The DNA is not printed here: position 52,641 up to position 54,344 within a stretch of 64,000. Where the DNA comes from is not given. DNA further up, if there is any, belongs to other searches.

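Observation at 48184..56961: Tandemly duplicated module: secreted Thr-type sulfatase-fold enzyme + accessory protein + GT-C membrane protein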

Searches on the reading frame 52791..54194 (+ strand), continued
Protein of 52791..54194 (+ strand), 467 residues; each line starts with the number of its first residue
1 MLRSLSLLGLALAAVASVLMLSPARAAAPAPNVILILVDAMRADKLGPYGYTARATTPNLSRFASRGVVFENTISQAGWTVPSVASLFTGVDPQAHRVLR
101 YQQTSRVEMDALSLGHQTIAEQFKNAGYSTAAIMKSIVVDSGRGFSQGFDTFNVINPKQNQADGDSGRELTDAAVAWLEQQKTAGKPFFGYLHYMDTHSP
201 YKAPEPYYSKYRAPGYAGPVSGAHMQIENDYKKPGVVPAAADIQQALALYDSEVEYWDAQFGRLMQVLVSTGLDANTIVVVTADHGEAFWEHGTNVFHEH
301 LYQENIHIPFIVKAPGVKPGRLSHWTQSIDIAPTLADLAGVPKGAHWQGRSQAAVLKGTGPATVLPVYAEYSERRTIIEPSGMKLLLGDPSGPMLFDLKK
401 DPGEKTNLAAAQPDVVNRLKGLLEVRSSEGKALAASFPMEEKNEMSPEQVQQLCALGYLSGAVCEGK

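Call 9: find_homologous_proteins(query=window:52791-54194:+, max_evalue=1e-20)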
Query window:52791-54194:+ (467 aa): 794 proteins with E <= 1e-20 among 8000 candidates; the best 120 are listed.
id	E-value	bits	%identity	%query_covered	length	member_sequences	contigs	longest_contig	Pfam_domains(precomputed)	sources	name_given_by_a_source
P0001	5.8e-291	983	91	96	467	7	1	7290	PF01663.28,PF16347.11,PF00884.29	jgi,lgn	jgi:choline-sulfatase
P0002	2.1e-265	899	84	100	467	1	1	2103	PF14707.12,PF01663.28,PF16347.11,PF00884.29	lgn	-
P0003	2.1e-209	714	67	100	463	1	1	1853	PF01663.28,PF16347.11,PF00884.29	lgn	-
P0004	2.2e-208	711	67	97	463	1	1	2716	PF01663.28,PF16347.11,PF00884.29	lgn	-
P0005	3.5e-187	641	63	98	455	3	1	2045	PF01663.28,PF16347.11,PF00884.29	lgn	-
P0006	6.8e-183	627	64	94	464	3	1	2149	PF01663.28,PF00884.29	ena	-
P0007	1.5e-179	616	63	94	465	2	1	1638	PF01663.28,PF16347.11,PF00884.29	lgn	-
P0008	1.8e-169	583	59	99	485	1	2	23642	PF01663.28,PF16347.11,PF00884.29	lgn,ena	-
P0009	2.4e-168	579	61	92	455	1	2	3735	PF01663.28,PF16347.11,PF00884.29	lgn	-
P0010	2.4e-168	579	62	93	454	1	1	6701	PF01663.28,PF16347.11,PF00884.29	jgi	jgi:arylsulfatase A-like enzyme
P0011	6.9e-168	578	59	96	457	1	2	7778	PF01663.28,PF16347.11,PF00884.29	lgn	-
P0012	3.7e-163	562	57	98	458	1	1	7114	PF01663.28,PF16347.11,PF00884.29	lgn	-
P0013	9.5e-163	561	59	98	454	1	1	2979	PF01663.28,PF16347.11,PF00884.29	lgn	-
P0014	2.7e-161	556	56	96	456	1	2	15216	PF01663.28,PF16347.11,PF00884.29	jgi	jgi:arylsulfatase A-like enzyme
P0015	6.7e-161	555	58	97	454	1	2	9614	PF01663.28,PF16347.11,PF00884.29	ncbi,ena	-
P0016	2.9e-158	546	58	92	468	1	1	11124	PF01663.28,PF16347.11,PF00884.29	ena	-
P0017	9.2e-157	541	58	92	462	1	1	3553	PF01663.28,PF16347.11,PF00884.29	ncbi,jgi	jgi:arylsulfatase A-like enzyme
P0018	2.4e-156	540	55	92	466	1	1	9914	PF01663.28,PF16347.11,PF00884.29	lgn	-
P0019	2.8e-156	539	57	98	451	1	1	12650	PF01663.28,PF16347.11,PF00884.29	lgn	-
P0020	7.8e-156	538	56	92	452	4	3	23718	PF01663.28,PF16347.11,PF00884.29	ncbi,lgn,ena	-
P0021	2.0e-155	537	57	92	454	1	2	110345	PF01663.28,PF16347.11,PF00884.29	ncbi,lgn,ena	-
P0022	4.4e-155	535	55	96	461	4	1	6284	PF01663.28,PF16347.11,PF00884.29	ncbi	-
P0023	2.1e-154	533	54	96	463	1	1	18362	PF01663.28,PF16347.11,PF00884.29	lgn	-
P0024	5.0e-154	532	56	97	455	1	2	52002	PF01663.28,PF16347.11,PF00884.29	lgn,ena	-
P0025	1.8e-153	530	54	95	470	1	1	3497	PF01663.28,PF16347.11,PF00884.29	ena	-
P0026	7.2e-153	528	56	97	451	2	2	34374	PF01663.28,PF16347.11,PF00884.29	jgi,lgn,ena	-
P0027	1.1e-152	528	55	96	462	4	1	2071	PF01663.28,PF16347.11,PF00884.29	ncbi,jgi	jgi:arylsulfatase A-like enzyme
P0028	2.9e-152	526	56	94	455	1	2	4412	PF01663.28,PF16347.11,PF00884.29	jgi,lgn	-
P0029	3.6e-152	526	55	96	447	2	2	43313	PF01663.28,PF16347.11,PF00884.29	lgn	-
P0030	4.4e-152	526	55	98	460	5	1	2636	PF01663.28,PF16347.11,PF00884.29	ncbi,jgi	jgi:choline-sulfatase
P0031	6.2e-152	525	55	97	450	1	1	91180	PF01663.28,PF16347.11,PF00884.29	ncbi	-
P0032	3.8e-149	516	56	96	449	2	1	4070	PF01663.28,PF16347.11,PF00884.29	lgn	-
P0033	2.5e-148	513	54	95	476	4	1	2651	PF01663.28,PF16347.11,PF00884.29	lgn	-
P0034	7.3e-148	512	54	92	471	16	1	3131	PF01663.28,PF16347.11,PF00884.29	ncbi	-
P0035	9.6e-148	511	54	98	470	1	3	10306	PF01663.28,PF16347.11,PF00884.29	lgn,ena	-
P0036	2.7e-147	510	53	99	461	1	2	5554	PF01663.28,PF16347.11,PF00884.29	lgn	-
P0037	3.1e-147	510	55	99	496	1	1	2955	PF01663.28,PF16347.11,PF00884.29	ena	-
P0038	5.4e-147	509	55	92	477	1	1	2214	PF01663.28,PF16347.11,PF00884.29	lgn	-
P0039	5.8e-147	509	56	92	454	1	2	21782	PF01663.28,PF16347.11,PF00884.29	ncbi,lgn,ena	-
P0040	9.5e-147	508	55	97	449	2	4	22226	PF01663.28,PF16347.11,PF00884.29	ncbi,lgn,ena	-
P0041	2.7e-145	503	53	95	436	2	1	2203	PF01663.28,PF16347.11,PF00884.29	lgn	-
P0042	9.7e-145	501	53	93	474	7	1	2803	PF01663.28,PF16347.11,PF00884.29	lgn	-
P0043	1.4e-144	501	54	92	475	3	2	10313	PF01663.28,PF16347.11,PF00884.29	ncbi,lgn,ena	-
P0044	1.6e-144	501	55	92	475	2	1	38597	PF01663.28,PF16347.11,PF00884.29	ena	-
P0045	8.7e-143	495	53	98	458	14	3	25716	PF01663.28,PF16347.11,PF00884.29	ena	-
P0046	1.8e-142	494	55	93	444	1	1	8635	PF01663.28,PF16347.11,PF00884.29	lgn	-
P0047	2.3e-142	493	53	96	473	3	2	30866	PF01663.28,PF16347.11,PF00884.29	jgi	jgi:arylsulfatase A-like enzyme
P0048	4.4e-142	493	53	92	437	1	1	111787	PF01663.28,PF16347.11,PF00884.29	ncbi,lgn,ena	-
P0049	5.0e-142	492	54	92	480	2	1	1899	PF01663.28,PF16347.11,PF00884.29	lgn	-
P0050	6.5e-142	492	54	92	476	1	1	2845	PF02995.23,PF01663.28,PF16347.11,PF00884.29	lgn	-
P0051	1.6e-141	491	55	89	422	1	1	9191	PF01663.28,PF16347.11,PF00884.29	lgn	-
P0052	3.8e-141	489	52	96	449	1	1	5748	PF01663.28,PF16347.11,PF00884.29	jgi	jgi:arylsulfatase A-like enzyme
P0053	3.9e-141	489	52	97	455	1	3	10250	PF01663.28,PF16347.11,PF00884.29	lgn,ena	-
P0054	5.3e-141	489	52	98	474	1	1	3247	PF01663.28,PF16347.11,PF00884.29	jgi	jgi:arylsulfatase A-like enzyme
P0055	9.1e-140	485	52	98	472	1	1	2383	PF01663.28,PF16347.11,PF00884.29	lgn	-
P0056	1.2e-139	485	52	92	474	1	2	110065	PF01663.28,PF16347.11,PF00884.29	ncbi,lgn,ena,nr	ncbi:MAG: hypothetical protein EXR71_14695 [Myxococcales bacterium]|nr:hypothetical protein [Myxococ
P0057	1.4e-139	484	52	96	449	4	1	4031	PF01663.28,PF16347.11,PF00884.29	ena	-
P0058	1.4e-139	484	52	96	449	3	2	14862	PF01663.28,PF16347.11,PF00884.29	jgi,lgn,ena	-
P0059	2.5e-139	483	50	98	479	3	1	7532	PF01663.28,PF16347.11,PF00884.29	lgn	-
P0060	5.0e-139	482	53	92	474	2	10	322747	PF02995.23,PF01663.28,PF16347.11,PF00884.29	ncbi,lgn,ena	-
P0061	1.9e-138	481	52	92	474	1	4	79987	PF02995.23,PF01663.28,PF16347.11,PF00884.29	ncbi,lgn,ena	-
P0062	9.8e-138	478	53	90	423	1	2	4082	PF01663.28,PF00884.29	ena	-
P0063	9.8e-137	475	50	93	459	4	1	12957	PF01663.28,PF16347.11,PF00884.29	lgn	-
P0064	1.7e-136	474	51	92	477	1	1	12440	PF01663.28,PF16347.11,PF00884.29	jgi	jgi:choline-sulfatase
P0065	8.6e-136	472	53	89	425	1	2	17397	PF01663.28,PF00884.29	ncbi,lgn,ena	-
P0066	9.0e-136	472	52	94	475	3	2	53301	PF01663.28,PF16347.11,PF00884.29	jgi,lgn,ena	-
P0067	2.0e-134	467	50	98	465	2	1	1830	PF01663.28,PF16347.11,PF00884.29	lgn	-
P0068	2.0e-134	467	50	97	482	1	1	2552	PF01663.28,PF16347.11,PF00884.29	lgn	-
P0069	2.9e-132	460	52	92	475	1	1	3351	PF01663.28,PF16347.11,PF00884.29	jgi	jgi:arylsulfatase A-like enzyme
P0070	3.4e-132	460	49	97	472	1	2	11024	PF01663.28,PF16347.11,PF00884.29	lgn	-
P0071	3.8e-131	457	50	94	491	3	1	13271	PF02995.23,PF01663.28,PF16347.11,PF00884.29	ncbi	ncbi:MAG: sulfatase [Acidobacteriota bacterium]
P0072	6.0e-131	456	49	97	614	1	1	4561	PF01663.28,PF16347.11,PF00884.29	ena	-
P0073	2.7e-130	454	48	98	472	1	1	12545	PF01663.28,PF16347.11,PF00884.29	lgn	-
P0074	2.8e-130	454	49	92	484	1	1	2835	PF01663.28,PF16347.11,PF00884.29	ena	-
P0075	3.9e-130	453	48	98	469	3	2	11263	PF01663.28,PF16347.11,PF00884.29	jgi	-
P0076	5.3e-130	453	48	98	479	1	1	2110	PF01663.28,PF16347.11,PF00884.29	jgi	jgi:arylsulfatase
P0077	2.1e-129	451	49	93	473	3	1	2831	PF01663.28,PF16347.11,PF00884.29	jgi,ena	-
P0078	4.6e-129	450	51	92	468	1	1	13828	PF01663.28,PF16347.11,PF00884.29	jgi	jgi:arylsulfatase A-like enzyme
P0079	7.5e-129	449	49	97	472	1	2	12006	PF01663.28,PF16347.11,PF00884.29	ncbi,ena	-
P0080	8.8e-129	449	50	92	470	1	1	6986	PF01663.28,PF16347.11,PF00884.29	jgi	jgi:arylsulfatase A-like enzyme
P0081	7.8e-128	446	49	92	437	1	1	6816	PF02995.23,PF01663.28,PF16347.11,PF00884.29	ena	-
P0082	2.2e-127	444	48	94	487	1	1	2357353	PF01663.28,PF16347.11,PF00884.29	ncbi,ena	-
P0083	3.8e-127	443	49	96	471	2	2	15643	PF01663.28,PF16347.11,PF00884.29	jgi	jgi:arylsulfatase A-like enzyme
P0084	3.1e-124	434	49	92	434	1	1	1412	PF01663.28,PF16347.11,PF00884.29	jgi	jgi:arylsulfatase A-like enzyme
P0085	7.3e-124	433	49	92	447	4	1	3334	PF01663.28,PF00884.29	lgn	-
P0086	2.0e-123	431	49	91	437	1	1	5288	PF01663.28,PF16347.11,PF00884.29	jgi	jgi:arylsulfatase A-like enzyme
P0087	5.4e-123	430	47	97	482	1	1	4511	PF01663.28,PF00884.29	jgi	-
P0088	1.1e-122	429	50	92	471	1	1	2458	PF01663.28,PF00884.29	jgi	jgi:arylsulfatase A-like enzyme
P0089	1.5e-122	428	47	97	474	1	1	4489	PF01663.28,PF00884.29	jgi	-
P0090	9.8e-121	422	47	92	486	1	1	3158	PF01663.28,PF16347.11,PF00884.29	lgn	-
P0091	1.2e-120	422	47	96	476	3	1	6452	PF01663.28,PF00884.29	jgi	-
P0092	7.4e-120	419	46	95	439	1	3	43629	PF01663.28,PF16347.11,PF00884.29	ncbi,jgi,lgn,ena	-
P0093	3.0e-118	414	47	94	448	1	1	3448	PF00884.29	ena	-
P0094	2.0e-113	398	52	78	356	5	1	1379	PF16347.11,PF00884.29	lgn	-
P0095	5.3e-112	393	48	85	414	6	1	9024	PF01663.28,PF16347.11,PF00884.29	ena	-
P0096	1.3e-111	392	47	84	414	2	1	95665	PF01663.28,PF16347.11,PF00884.29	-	-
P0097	1.6e-111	392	45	95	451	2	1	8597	PF00884.29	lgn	-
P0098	1.2e-104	369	49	79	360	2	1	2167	PF16347.11,PF00884.29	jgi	jgi:arylsulfatase A-like enzyme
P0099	8.4e-103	363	42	93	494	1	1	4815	PF01663.28,PF16347.11,PF00884.29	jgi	jgi:arylsulfatase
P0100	1.3e-102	362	46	88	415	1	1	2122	PF01663.28,PF16347.11,PF00884.29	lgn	-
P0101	1.2e-94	336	48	75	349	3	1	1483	PF16347.11,PF00884.29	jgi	jgi:arylsulfatase A-like enzyme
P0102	1.5e-84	303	43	84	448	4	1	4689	PF01663.28,PF16347.11,PF00884.29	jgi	jgi:arylsulfatase A-like enzyme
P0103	2.8e-79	286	39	92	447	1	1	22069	PF01663.28,PF16347.11,PF00884.29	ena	-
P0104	1.2e-76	277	47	63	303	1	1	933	PF16347.11,PF00884.29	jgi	jgi:arylsulfatase A-like enzyme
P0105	8.7e-63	231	36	90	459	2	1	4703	PF01663.28,PF16347.11,PF00884.29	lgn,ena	-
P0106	1.2e-62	231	34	85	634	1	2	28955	PF01663.28,PF16347.11,PF00884.29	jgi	jgi:arylsulfatase A-like enzyme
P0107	2.1e-60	223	34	81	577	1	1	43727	PF01663.28,PF16347.11,PF00884.29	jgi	jgi:arylsulfatase A-like enzyme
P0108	1.2e-59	221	34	94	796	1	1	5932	PF25063.1,PF13431.13,PF23914.2,PF13414.13,PF13176.13,PF13428.13,PF00884.29,PF13374.13,PF14559.13,PF24575.2,PF13371.13,PF00515.35,PF12895.14,PF13424.13,PF21033.5,PF13432.13,PF13181.13,PF01663.28,PF16347.11,PF14561.13,PF07719.24,PF13174.13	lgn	-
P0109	2.1e-59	220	35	93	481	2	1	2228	PF01663.28,PF16347.11,PF00884.29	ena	-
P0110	3.8e-59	219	35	94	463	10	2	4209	PF01663.28,PF16347.11,PF00884.29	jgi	jgi:arylsulfatase A-like enzyme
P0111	4.6e-59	219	33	94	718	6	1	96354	PF01663.28,PF16347.11,PF00884.29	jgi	jgi:arylsulfatase A-like enzyme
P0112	1.4e-58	217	36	81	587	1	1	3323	PF01663.28,PF00884.29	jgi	jgi:arylsulfatase A-like enzyme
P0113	4.7e-58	216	34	94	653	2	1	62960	PF01663.28,PF16347.11,PF00884.29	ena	-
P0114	4.7e-58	216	32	98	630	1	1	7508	PF01663.28,PF16347.11,PF00884.29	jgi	jgi:arylsulfatase A-like enzyme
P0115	5.1e-58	215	34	91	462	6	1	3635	PF01663.28,PF16347.11,PF00884.29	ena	-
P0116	5.4e-58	215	35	98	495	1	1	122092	PF01663.28,PF16347.11,PF00884.29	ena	-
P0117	6.6e-58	215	33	91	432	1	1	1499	PF01663.28,PF16347.11,PF00884.29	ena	-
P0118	7.8e-58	215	35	92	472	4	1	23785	PF01663.28,PF16347.11,PF00884.29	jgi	jgi:choline-sulfatase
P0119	1.4e-57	214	35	94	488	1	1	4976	PF01663.28,PF16347.11,PF00884.29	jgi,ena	-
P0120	8.6e-57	211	31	98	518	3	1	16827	PF01663.28,PF16347.11,PF00884.29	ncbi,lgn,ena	-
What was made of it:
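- Source databases name them 'arylsulfatase A-like' or 'choline-sulfatase' (call 9).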

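Call 11: find_encoding_contigs(protein=P0060, flank=10000, max_places=3)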
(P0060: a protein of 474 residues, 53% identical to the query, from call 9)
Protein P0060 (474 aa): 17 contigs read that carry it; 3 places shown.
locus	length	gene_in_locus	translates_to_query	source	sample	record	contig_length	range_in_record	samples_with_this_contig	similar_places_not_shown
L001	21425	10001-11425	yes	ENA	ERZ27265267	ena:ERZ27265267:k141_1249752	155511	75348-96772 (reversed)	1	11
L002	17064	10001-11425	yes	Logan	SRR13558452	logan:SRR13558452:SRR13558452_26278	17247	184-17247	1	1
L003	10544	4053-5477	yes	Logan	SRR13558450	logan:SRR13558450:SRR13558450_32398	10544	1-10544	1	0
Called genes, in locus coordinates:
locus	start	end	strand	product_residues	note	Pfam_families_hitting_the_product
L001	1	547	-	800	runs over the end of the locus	PF00488:MutS_V, PF20297:MSSS, PF01713:Smr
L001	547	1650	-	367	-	PF13679:Methyltransf_32, PF13847:Methyltransf_31 (weak)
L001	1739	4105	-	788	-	PF13620:CarboxypepD_reg, PF13715:CarbopepD_reg_2 (weak)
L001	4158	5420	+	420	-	PF01839:FG-GAP (faint), PF13517:FG-GAP_3 (weak)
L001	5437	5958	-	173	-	-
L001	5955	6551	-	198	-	PF00691:OmpA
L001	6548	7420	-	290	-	PF00929:RNase_T, PF21762:DEDDh_C (weak)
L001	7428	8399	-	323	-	-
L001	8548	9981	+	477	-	PF00072:Response_reg, PF00158:Sigma54_activat, PF14532:Sigma54_activ_2, PF07724:AAA_2 (weak), PF07728:AAA_5, PF25601:AAA_lid_14, PF02954:HTH_8 (weak)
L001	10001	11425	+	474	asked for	PF02995:DUF229 (faint), PF00884:Sulfatase, PF01663:Phosphodiest, PF16347:SGSH_C (faint)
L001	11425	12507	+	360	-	-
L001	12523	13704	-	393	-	PF01839:FG-GAP (faint)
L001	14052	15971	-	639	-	-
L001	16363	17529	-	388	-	PF02771:Acyl-CoA_dh_N, PF02770:Acyl-CoA_dh_M, PF00441:Acyl-CoA_dh_1, PF08028:Acyl-CoA_dh_2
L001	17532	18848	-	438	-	PF00202:Aminotran_3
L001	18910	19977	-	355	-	PF01381:HTH_3 (faint), PF13560:HTH_31 (faint), PF14394:DUF4423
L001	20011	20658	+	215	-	-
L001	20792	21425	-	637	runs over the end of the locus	PF00694:Aconitase_C, PF00330:Aconitase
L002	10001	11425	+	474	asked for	PF02995:DUF229 (faint), PF00884:Sulfatase, PF01663:Phosphodiest, PF16347:SGSH_C (faint)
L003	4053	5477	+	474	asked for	PF02995:DUF229 (faint), PF00884:Sulfatase, PF01663:Phosphodiest, PF16347:SGSH_C (faint)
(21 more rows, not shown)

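Call 12: find_encoding_contigs(protein=P0082, flank=10000, max_places=2)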
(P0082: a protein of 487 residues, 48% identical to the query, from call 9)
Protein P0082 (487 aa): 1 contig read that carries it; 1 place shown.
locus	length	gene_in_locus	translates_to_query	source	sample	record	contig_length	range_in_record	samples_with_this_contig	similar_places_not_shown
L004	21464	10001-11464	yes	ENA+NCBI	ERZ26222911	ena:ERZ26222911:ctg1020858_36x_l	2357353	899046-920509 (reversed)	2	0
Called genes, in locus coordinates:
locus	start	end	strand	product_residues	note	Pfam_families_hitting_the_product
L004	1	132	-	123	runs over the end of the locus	PF12844:HTH_19, PF13560:HTH_31, PF01381:HTH_3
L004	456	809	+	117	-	PF01527:HTH_Tnp_1 (weak)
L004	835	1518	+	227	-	PF13565:HTH_32 (weak), PF00665:rve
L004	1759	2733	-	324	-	PF00535:Glycos_transf_2, PF10111:Glyco_tranf_2_2, PF13641:Glyco_tranf_2_3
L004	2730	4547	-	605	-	PF13439:Glyco_transf_4, PF00534:Glycos_transf_1, PF13692:Glyco_trans_1_4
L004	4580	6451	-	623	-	PF13439:Glyco_transf_4 (weak), PF00534:Glycos_transf_1, PF13692:Glyco_trans_1_4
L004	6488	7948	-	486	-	PF00884:Sulfatase, PF01663:Phosphodiest, PF16347:SGSH_C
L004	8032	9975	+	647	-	PF13489:Methyltransf_23 (weak), PF08241:Methyltransf_11 (faint), PF08242:Methyltransf_12, PF13649:Methyltransf_25 (weak)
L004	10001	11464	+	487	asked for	PF00884:Sulfatase, PF01663:Phosphodiest, PF16347:SGSH_C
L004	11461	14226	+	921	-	PF00884:Sulfatase, PF01663:Phosphodiest (weak), PF16347:SGSH_C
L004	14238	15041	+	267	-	PF00535:Glycos_transf_2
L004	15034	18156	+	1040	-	PF13439:Glyco_transf_4 (faint), PF13524:Glyco_trans_1_2 (weak), PF13692:Glyco_trans_1_4, PF00535:Glycos_transf_2, PF13641:Glyco_tranf_2_3 (weak)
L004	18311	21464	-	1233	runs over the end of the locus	PF07705:CARDB (faint)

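Call 13: find_encoding_contigs(protein=P0021, flank=10000, max_places=2)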
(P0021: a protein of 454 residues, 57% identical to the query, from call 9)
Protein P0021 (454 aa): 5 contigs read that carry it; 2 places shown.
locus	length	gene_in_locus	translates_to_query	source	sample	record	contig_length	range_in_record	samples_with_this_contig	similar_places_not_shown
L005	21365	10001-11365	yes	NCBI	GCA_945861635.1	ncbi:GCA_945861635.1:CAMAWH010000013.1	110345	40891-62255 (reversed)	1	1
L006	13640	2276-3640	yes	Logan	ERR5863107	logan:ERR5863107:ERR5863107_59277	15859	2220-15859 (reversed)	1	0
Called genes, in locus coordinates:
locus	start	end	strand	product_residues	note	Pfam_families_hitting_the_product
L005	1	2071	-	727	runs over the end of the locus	PF13517:FG-GAP_3 (weak), PF07593:UnbV_ASPIC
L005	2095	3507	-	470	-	PF06762:LMF1, PF25179:LMF1_C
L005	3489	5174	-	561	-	-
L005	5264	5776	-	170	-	-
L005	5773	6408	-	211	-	PF00691:OmpA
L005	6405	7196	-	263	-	PF00929:RNase_T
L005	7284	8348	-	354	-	-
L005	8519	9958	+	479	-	PF00072:Response_reg, PF00158:Sigma54_activat, PF14532:Sigma54_activ_2, PF00004:AAA (faint), PF07724:AAA_2 (faint), PF07728:AAA_5 (weak), PF25601:AAA_lid_14, PF02954:HTH_8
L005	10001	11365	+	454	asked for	PF00884:Sulfatase, PF01663:Phosphodiest (weak), PF16347:SGSH_C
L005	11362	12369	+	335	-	-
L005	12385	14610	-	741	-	-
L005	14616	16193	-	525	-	PF01663:Phosphodiest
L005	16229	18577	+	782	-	PF13231:PMT_2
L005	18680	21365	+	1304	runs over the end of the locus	PF00932:LTD, PF11617:Cu-binding_MopE, PF00932:LTD, PF11617:Cu-binding_MopE, PF01839:FG-GAP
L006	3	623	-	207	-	?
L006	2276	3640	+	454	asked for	PF00884:Sulfatase, PF01663:Phosphodiest (weak), PF16347:SGSH_C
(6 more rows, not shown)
